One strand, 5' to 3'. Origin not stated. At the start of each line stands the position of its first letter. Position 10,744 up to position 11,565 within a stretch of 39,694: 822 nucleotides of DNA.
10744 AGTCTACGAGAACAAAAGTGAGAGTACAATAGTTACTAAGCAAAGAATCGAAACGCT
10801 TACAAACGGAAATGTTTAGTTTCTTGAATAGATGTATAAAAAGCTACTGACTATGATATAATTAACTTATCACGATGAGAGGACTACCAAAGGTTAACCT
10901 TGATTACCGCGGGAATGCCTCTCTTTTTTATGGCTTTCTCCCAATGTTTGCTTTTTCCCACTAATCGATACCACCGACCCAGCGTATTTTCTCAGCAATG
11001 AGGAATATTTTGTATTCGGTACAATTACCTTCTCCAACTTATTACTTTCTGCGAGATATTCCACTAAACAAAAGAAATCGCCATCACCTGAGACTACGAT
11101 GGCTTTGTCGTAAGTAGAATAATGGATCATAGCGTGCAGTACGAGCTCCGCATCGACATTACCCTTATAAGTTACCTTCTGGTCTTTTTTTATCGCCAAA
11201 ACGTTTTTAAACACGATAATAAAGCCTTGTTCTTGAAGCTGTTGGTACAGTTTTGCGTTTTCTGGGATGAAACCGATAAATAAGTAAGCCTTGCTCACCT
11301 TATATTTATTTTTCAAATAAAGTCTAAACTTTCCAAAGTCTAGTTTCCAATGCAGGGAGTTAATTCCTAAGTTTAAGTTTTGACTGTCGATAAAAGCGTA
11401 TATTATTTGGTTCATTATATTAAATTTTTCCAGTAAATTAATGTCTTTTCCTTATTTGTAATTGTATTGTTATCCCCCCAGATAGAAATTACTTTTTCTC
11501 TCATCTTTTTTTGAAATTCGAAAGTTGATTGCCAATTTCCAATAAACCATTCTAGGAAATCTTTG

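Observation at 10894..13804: An identical 34-bp promoter-like repeat drives two adjacent units: a 279-aa unknown gene and a DinB/ClbS-like, PP2C-like and NYN-RNase operon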

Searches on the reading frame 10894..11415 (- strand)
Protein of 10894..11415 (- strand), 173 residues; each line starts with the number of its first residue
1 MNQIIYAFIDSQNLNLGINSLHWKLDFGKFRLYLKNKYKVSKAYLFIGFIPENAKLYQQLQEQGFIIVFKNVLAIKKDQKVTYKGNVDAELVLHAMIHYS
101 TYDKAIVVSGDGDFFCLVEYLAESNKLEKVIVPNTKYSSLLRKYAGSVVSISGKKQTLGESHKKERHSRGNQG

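Call 4: search_protein_families(library=pfam, proteins=[window:10894-11415:-], max_evalue=0.1)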
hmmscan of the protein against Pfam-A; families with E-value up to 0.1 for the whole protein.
window:10894-11415:- (173 aa): 1 family
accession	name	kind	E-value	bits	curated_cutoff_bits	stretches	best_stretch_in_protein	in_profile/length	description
PF01936.24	NYN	-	5.7e-15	56.5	24.2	1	8-147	5-140/145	NYN domain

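Call 5: search_protein_families(library=padloc, proteins=[window:10894-11415:-], max_evalue=0.1)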
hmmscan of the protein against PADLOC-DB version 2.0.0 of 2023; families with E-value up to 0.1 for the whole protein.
window:10894-11415:- (173 aa): 4 families
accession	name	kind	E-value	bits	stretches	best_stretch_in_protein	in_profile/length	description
PDLC01154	NYN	-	1.8e-07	28.8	1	6-151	149-295/310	"LabA-like protein, NYN family nuclease"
PDLC04163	HEC-09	-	2.6e-06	25.2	1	86-155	109-178/203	-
PDLC04279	PDC-M02A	-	0.0016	16.5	1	12-112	76-176/179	-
PDLC04291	PDC-M02A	-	0.0058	14.6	1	19-66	79-125/176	-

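Call 46: find_related_loci(query=window:10894-11415:-, collection=metagenome_contigs, flank=5000)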
Query window:10894-11415:- (173 aa) in metagenome_contigs; peptide patterns used: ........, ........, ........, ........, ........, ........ (x = any residue, [..] = any of these).
324 stretches matched a pattern; 64 encode a relative of the query (tblastn E <= 1e-3); 64 distinct loci.
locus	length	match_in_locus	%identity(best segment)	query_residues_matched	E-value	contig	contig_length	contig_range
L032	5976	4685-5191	63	5-172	1e-66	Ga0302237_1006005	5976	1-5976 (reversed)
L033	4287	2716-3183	62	5-159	2e-58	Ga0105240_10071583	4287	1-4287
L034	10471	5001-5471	59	4-159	3e-56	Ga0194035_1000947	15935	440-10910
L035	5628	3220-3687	58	3-158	5e-56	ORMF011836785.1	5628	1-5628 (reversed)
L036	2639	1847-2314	57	2-159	1e-56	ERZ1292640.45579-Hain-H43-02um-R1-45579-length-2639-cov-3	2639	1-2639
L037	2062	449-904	58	4-158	5e-57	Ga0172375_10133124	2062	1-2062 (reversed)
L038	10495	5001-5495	55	5-172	2e-56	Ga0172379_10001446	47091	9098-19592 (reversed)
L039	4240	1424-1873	59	6-158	6e-56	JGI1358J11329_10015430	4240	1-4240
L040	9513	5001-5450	58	6-158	8e-56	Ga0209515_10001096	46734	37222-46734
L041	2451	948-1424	54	3-164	5e-56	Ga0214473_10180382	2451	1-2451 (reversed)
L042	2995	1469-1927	59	4-159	1e-55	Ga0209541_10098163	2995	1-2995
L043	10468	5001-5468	57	6-164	3e-55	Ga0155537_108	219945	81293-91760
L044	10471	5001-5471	56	5-164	5e-55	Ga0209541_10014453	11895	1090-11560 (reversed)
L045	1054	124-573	57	6-158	3e-58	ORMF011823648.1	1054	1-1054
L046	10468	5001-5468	58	6-164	1e-54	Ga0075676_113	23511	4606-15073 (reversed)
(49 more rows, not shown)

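Call 53: search_protein_families(library=ncbifam, proteins=[window:10894-11415:-], max_evalue=0.01)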
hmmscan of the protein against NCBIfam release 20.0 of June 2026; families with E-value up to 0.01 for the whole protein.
window:10894-11415:- (173 aa): 0 families
